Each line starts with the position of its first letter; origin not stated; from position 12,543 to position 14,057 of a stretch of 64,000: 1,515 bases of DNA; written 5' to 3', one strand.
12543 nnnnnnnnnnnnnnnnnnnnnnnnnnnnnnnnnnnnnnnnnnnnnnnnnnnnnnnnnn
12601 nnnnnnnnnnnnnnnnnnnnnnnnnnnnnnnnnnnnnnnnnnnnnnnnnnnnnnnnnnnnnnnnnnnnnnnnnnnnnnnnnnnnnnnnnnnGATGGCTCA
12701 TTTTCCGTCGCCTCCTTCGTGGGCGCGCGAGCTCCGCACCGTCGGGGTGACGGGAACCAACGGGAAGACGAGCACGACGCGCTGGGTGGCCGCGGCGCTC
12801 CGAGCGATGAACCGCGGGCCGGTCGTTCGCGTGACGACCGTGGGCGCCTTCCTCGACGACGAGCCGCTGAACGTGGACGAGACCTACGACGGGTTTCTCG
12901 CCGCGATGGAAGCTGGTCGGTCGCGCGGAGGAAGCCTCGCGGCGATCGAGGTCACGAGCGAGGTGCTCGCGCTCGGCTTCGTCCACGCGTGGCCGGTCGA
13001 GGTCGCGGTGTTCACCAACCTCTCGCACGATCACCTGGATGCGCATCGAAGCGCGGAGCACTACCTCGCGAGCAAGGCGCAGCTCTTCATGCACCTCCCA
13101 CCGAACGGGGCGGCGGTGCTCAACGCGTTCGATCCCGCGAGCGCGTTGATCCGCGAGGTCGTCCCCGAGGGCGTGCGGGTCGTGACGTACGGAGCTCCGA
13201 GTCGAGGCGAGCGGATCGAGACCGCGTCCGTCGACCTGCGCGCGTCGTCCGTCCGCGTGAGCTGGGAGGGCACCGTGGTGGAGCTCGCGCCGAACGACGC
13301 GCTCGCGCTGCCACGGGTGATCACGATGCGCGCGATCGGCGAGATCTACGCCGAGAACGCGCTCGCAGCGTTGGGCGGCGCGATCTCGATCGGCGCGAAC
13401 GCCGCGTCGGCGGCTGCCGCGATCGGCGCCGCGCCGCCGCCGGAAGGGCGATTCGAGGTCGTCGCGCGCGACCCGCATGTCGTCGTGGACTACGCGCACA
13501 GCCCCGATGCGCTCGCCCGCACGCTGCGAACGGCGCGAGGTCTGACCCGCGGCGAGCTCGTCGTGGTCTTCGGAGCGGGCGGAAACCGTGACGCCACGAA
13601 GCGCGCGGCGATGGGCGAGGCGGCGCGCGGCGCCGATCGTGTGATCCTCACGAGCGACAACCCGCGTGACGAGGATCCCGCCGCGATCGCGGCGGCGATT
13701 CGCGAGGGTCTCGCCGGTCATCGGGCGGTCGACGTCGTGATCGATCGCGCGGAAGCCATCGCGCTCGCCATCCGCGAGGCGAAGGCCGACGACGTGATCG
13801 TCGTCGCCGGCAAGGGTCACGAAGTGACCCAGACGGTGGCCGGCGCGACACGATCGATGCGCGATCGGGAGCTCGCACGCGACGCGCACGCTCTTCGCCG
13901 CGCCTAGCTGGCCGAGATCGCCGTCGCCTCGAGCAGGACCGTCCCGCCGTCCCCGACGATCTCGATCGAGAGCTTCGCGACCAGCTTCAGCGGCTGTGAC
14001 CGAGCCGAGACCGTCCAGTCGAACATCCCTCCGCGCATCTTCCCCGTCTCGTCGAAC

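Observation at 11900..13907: N-terminally truncated MurE-like ligase coupled to a repeat lipoprotein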

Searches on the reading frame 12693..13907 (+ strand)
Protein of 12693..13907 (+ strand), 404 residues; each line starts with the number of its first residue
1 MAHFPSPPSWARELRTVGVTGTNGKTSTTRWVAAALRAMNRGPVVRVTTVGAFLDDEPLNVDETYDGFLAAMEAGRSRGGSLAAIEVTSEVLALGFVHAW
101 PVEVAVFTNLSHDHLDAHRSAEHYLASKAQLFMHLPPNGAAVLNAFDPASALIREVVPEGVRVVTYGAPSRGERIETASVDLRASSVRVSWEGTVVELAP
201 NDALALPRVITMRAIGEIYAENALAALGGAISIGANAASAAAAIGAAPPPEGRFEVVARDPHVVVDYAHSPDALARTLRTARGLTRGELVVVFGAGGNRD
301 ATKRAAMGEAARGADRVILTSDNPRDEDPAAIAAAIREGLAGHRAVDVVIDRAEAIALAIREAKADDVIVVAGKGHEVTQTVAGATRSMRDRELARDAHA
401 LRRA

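Call 3: search_protein_families(library=pfam, proteins=[window:12693-13907:+], max_evalue=0.01)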
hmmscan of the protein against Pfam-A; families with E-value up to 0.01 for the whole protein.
window:12693-13907:+ (404 aa): 2 families
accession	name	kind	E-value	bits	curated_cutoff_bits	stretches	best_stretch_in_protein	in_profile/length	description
PF08245.18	Mur_ligase_M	-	6.2e-35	121.4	24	1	19-228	1-198/200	Mur ligase middle domain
PF02875.26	Mur_ligase_C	-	3e-31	109.3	28.4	1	252-375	1-127/127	Mur ligase, glutamate ligase domain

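Call 4: search_protein_families(library=ncbifam, proteins=[window:12693-13907:+], max_evalue=0.01)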
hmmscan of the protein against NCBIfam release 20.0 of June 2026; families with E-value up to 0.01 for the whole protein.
window:12693-13907:+ (404 aa): 27 families (the best 25 are shown)
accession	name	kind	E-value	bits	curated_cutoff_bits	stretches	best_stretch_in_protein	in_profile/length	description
NF008896.0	PRK11929.1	equivalog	3.8e-96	322.9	1023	1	12-400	110-499/965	bifunctional UDP-N-acetylmuramoyl-L-alanyl-D-glutamate--2,6-diaminopimelate ligase MurE/UDP-N-acetylmuramoyl-tripeptide--D-alanyl-D-alanine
NF001124.0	PRK00139.1-2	equivalog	5.1e-92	309.2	476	1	9-399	109-492/500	UDP-N-acetylmuramoyl-L-alanyl-D-glutamate--2,6-diaminopimelate ligase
TIGR01085.1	murE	subfamily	8.9e-90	301.8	257.3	1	12-398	83-470/472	UDP-N-acetylmuramyl-tripeptide synthetase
NF001126.0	PRK00139.1-4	equivalog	1.6e-89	300.7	373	1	12-398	102-481/486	UDP-N-acetylmuramoyl-L-alanyl-D-glutamate--2,6-diaminopimelate ligase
NF001123.0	PRK00139.1-1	equivalog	3.3e-76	256.9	586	1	12-397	105-487/493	UDP-N-acetylmuramoyl-L-alanyl-D-glutamate--2,6-diaminopimelate ligase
NF010628.0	PRK14022.1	equivalog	1.4e-56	192.2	536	1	12-389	109-470/483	UDP-N-acetylmuramoyl-L-alanyl-D-glutamate--L-lysine ligase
NF001130.0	PRK00139.2-4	equivalog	1.3e-36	126.4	715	1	13-386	108-497/516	UDP-N-acetylmuramoyl-L-alanyl-D-glutamate--2,6-diaminopimelate ligase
TIGR02068.2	cya_phycin_syn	equivalog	1.8e-31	109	850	1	16-374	481-849/862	cyanophycin synthetase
NF010623.0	PRK14016.1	subfamily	9e-29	100.2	877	1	17-374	483-851/871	cyanophycin synthetase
NF001129.0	PRK00139.2-3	equivalog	1.1e-28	100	762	1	12-378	116-493/517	UDP-N-acetylmuramoyl-L-alanyl-D-glutamate--2,6-diaminopimelate ligase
NF001127.0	PRK00139.2-1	equivalog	3.1e-27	95.5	997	1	13-386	108-497/520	UDP-N-acetylmuramoyl-L-alanyl-D-glutamate--2,6-diaminopimelate ligase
NF001131.0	PRK00139.2-5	equivalog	5.9e-26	91.3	1000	1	13-384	108-467/483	UDP-N-acetylmuramoyl-L-alanyl-D-glutamate--2,6-diaminopimelate ligase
TIGR01082.1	murC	equivalog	2.2e-25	89.7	335.1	1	12-378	98-442/449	UDP-N-acetylmuramate--L-alanine ligase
NF053648.1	pMurE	equivalog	2.1e-18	66.3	600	1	98-302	186-369/464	pseudomurein biosynthesis peptide ligase pMurE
TIGR01087.1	murD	equivalog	3.9e-18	65.8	211.95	2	96-259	166-313/441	UDP-N-acetylmuramoyl-L-alanine--D-glutamate ligase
TIGR01143.1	murF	subfamily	1.9e-17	63.4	288.6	1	14-330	74-368/418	UDP-N-acetylmuramoyl-tripeptide--D-alanyl-D-alanine ligase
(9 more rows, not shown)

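Call 6: find_homologous_proteins(query=window:12693-13907:+, max_evalue=1e-10)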
Query window:12693-13907:+ (404 aa): 7991 proteins with E <= 1e-10 among 8000 candidates; the best 120 are listed.
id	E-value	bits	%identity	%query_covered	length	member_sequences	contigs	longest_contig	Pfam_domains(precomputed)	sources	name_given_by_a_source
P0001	3.2e-252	854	100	100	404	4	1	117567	PF02875.27,PF08245.19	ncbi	-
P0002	4.5e-213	725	85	100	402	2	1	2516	PF02875.27,PF08245.19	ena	-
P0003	9.1e-206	701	82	100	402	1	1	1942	PF02875.27,PF08245.19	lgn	-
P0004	1.7e-172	592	71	97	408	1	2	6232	PF02875.27,PF08245.19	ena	-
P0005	1.6e-169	582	70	97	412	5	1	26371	PF02875.27,PF08245.19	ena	-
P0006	1.1e-167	576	70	95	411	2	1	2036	PF02875.27,PF08245.19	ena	-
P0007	1.3e-161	556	67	97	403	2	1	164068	PF02875.27,PF08245.19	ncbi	-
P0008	3.7e-157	541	66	99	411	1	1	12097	PF02875.27,PF08245.19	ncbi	ncbi:UDP-N-acetylmuramoyl-L-alanyl-D-glutamate--2,6-diaminopimelate ligase [soil metagenome]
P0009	1.1e-146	507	63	96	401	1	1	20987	PF02875.27,PF08245.19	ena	-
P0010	1.1e-144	500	63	96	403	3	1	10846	PF02875.27,PF08245.19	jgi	jgi:UDP-N-acetylmuramoyl-L-alanyl-D-glutamate--2,6-diaminopimelate ligase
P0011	3.0e-144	499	62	100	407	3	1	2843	PF02875.27,PF08245.19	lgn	-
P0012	6.2e-144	498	62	97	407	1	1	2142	PF02875.27,PF08245.19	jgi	jgi:UDP-N-acetylmuramoyl-L-alanyl-D-glutamate--2,6-diaminopimelate ligase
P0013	8.0e-144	497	63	96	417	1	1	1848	PF02875.27,PF08245.19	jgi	jgi:UDP-N-acetylmuramoyl-L-alanyl-D-glutamate--2,6-diaminopimelate ligase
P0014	1.2e-143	497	60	99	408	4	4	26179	PF02875.27,PF08245.19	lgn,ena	-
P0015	1.9e-143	496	63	99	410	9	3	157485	PF02875.27,PF08245.19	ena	-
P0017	2.5e-143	496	61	89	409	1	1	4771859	PF02875.27,PF08245.19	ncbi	-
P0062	1.3e-137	477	60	97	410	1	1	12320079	PF02875.27,PF08245.19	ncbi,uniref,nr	ncbi:Mur ligase family protein [Polyangium aurulentum]|uniref:Mur ligase family protein n=1 Tax=Poly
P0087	6.4e-136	471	60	98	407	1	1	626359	PF02875.27,PF08245.19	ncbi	ncbi:MAG: UDP-N-acetylmuramyl-tripeptide synthetase [Polyangiaceae bacterium]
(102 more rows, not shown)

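Call 7: search_solved_structures(query=window:12693-13907:+, show_alignments=2)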
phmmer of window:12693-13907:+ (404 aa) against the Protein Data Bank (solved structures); distinct sequences matched with E-value up to 0.001: 37.
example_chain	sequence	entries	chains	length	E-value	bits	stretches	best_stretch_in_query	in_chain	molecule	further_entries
4bub_A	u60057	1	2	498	1.5e-62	215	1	10-395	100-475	UDP-N-ACETYLMURAMOYL-L-ALANYL-D-GLUTAMATE--LD-LYSINE LIGASE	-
8f5d_A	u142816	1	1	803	2.8e-54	187.8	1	12-400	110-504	Multifunctional fusion protein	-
8g6p_A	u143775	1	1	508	1.2e-51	179.1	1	11-395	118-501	UDP-N-acetylmuramoyl-L-alanyl-D-glutamate--2,6-diaminopimelate ligase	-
7d27_A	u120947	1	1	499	3.2e-51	177.7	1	12-387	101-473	UDP-N-acetylmuramoyl-L-alanyl-D-glutamate--2,6-diaminopimelate ligase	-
7b6o_A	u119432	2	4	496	4.7e-49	170.6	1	12-392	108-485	UDP-N-acetylmuramoyl-L-alanyl-D-glutamate-2,6-diaminopimelate ligase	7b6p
1e8c_A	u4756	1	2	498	2.3e-48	168.3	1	12-392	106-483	UDP-N-ACETYLMURAMOYLALANYL-D-GLUTAMATE--2,6-DIAMINOPIMELATE LIGASE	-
7b53_A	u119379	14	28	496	2.5e-48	168.2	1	12-392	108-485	UDP-N-acetylmuramoyl-L-alanyl-D-glutamate--2,6-diaminopimelate ligase | UDP-N-acetylmuramoyl-L-alanyl-D-glutamate-2,6-diaminopimelate ligase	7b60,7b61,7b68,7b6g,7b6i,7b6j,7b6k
2wtz_A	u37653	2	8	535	2.2e-41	145.3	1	12-403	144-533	UDP-N-ACETYLMURAMOYL-L-ALANYL-D-GLUTAMATE--2,6-DIAMINOPIMELATE LIGASE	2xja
8w9z_N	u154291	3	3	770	1.5e-39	139.3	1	12-335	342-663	UDP-N-acetylmuramoyl-L-alanyl-D-glutamate--2, 6-diaminopimelate ligase-like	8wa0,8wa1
4c12_A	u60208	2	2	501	4.8e-37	131.1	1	12-387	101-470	UDP-N-ACETYLMURAMOYL-L-ALANYL-D-GLUTAMATE--L-LYSINE LIGASE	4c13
8r5o_Q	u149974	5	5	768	4.3e-29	104.9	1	12-339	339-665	PAP11 | PAP11, MurE-like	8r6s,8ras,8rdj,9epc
8qma_O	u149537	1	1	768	1e-28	103.7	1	12-339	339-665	PAP11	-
8xzv_J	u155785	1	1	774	4.6e-25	91.6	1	12-336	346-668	MurE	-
7bva_A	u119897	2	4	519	2.8e-16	62.7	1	16-378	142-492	UDP-N-acetylmuramate--L-alanine ligase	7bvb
7tzi_A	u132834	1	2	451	4.7e-13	52.1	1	11-373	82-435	Mur ligase family protein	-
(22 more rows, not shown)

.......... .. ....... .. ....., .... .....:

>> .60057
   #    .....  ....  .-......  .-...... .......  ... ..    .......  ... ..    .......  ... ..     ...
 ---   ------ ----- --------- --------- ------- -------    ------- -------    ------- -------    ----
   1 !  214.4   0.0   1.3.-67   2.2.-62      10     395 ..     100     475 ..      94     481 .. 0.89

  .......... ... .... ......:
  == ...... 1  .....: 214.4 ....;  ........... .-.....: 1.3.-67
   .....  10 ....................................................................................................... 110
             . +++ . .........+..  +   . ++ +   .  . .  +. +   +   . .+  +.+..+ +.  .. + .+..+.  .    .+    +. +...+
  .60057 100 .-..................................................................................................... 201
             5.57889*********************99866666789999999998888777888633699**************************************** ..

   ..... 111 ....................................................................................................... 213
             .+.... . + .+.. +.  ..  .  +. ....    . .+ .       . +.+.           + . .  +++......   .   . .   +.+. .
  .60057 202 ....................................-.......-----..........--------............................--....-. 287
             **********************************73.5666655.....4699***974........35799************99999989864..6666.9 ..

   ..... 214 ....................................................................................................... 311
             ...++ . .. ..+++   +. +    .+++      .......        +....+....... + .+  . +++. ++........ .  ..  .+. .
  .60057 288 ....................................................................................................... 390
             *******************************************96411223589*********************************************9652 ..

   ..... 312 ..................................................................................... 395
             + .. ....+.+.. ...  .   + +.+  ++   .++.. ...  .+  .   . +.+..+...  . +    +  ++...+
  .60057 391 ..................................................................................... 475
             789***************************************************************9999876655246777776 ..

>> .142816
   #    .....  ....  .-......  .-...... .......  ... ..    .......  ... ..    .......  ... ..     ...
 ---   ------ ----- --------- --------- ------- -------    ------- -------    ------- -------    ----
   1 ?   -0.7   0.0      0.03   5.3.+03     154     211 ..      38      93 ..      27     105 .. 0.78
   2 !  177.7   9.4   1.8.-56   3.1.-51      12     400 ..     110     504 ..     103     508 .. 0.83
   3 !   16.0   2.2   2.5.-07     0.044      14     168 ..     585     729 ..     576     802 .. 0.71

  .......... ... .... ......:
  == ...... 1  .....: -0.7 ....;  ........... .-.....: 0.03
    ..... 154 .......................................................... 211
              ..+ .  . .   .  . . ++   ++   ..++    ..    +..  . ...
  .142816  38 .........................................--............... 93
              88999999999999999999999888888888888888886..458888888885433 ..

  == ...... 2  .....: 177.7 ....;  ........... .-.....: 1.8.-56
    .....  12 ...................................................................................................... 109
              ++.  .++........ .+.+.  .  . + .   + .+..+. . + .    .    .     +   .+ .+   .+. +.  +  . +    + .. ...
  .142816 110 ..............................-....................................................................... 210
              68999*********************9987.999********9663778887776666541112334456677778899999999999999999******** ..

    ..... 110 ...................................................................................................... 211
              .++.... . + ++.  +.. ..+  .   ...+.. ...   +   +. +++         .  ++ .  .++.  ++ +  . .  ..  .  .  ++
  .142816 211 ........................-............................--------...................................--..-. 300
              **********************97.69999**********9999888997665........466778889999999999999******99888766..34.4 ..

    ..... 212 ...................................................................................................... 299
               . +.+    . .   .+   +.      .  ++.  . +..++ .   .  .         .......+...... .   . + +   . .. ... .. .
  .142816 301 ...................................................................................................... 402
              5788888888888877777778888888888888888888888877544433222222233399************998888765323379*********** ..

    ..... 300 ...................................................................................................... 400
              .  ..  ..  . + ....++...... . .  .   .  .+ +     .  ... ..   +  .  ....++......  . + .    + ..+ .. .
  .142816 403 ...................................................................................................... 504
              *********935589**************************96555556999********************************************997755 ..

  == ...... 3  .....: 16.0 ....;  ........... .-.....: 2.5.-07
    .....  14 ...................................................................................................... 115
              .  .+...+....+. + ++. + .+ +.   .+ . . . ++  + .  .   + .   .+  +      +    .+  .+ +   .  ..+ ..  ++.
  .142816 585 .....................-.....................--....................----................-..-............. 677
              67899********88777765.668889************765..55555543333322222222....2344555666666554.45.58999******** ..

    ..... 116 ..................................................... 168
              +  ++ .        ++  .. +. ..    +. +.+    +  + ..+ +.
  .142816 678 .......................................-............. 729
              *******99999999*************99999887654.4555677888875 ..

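Call 8: find_encoding_contigs(protein=P0062, flank=10000, max_places=3)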
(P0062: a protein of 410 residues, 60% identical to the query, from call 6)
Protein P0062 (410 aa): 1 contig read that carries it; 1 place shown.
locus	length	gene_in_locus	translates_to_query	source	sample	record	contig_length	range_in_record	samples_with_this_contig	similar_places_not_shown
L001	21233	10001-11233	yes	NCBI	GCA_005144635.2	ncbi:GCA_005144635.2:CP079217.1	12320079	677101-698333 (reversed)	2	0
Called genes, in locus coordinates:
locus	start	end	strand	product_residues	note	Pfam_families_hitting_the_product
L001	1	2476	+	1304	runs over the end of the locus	PF00069:Pkinase, PF07714:PK_Tyr_Ser-Thr, PF03109:ABC1 (weak), PF00069:Pkinase, PF07714:PK_Tyr_Ser-Thr, PF20703:nSTAND1, PF03781:FGE-sulfatase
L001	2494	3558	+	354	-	PF20032:ADYC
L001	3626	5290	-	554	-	PF11617:Cu-binding_MopE (faint)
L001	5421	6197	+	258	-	-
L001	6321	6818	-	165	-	PF13581:HATPase_c_2, PF02518:HATPase_c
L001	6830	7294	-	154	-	PF01740:STAS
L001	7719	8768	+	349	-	PF01590:GAF, PF13185:GAF_2, PF03472:Autoind_bind (faint), PF01740:STAS, PF13466:STAS_2 (weak)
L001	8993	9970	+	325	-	PF08448:PAS_4, PF01740:STAS, PF13466:STAS_2 (weak)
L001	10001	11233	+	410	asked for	PF08245:Mur_ligase_M, PF02875:Mur_ligase_C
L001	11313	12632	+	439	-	PF03219:TLC (faint)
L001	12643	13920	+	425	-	PF01370:Epimerase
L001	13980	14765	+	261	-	PF00561:Abhydrolase_1, PF12146:Hydrolase_4, PF12697:Abhydrolase_6, PF03096:Ndr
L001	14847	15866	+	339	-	PF04055:Radical_SAM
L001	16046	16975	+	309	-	PF01266:DAO (faint), PF03486:HI0933_like (faint), PF07992:Pyr_redox_2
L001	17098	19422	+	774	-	PF03169:OPT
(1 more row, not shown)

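Call 9: find_encoding_contigs(protein=P0001, flank=10000, max_places=3)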
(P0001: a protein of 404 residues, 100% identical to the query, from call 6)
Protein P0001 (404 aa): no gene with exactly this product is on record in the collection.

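Call 12: find_encoding_contigs(protein=P0007, flank=8000, max_places=2)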
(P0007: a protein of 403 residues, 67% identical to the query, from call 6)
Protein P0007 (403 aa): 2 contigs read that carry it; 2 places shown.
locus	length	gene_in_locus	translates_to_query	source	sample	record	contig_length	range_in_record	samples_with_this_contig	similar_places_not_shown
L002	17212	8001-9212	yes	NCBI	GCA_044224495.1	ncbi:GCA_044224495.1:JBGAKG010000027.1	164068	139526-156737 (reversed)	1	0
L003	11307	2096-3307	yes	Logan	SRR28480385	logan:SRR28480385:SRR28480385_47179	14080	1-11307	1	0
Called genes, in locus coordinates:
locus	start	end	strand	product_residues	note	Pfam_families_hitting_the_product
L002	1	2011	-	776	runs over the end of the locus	PF01055:Glyco_hydro_31_2nd, PF21365:Glyco_hydro_31_3rd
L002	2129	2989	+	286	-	PF04116:FA_hydroxylase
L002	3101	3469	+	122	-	PF14346:DUF4398 (weak)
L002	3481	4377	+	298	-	PF14346:DUF4398, PF00691:OmpA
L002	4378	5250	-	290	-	PF04055:Radical_SAM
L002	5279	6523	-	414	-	PF13371:TPR_9 (faint), PF13431:TPR_17 (faint)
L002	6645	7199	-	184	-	-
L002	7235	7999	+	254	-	-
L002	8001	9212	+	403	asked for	PF08245:Mur_ligase_M, PF02875:Mur_ligase_C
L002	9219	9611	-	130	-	-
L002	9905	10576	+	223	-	-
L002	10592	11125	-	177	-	-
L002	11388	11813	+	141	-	-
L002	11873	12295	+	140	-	-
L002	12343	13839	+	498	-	PF18998:Flg_new_2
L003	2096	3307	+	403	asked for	PF08245:Mur_ligase_M, PF02875:Mur_ligase_C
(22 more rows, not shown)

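Call 13: find_encoding_contigs(protein=P0017, flank=8000, max_places=2)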
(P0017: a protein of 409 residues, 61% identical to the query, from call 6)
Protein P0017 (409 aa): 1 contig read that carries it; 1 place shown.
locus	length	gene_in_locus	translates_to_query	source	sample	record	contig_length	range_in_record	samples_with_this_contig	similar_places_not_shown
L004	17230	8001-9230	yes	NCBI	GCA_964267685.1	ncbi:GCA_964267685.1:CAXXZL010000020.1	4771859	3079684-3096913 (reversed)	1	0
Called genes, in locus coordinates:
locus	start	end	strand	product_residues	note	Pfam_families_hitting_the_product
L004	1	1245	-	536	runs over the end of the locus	PF01676:Metalloenzyme, PF06415:iPGM_N, PF01663:Phosphodiest (weak)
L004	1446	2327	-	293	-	PF05368:NmrA, PF13460:NAD_binding_10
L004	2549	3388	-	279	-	PF00075:RNase_H, PF13456:RVT_3 (weak)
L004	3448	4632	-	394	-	PF11617:Cu-binding_MopE (weak)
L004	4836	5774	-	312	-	PF01790:LGT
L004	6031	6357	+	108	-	-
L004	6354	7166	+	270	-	-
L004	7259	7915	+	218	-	-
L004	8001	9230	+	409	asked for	PF08245:Mur_ligase_M, PF02875:Mur_ligase_C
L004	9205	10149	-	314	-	-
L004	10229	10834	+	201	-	-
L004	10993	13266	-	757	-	PF01400:Astacin, PF01839:FG-GAP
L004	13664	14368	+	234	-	-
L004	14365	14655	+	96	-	-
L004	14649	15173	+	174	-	-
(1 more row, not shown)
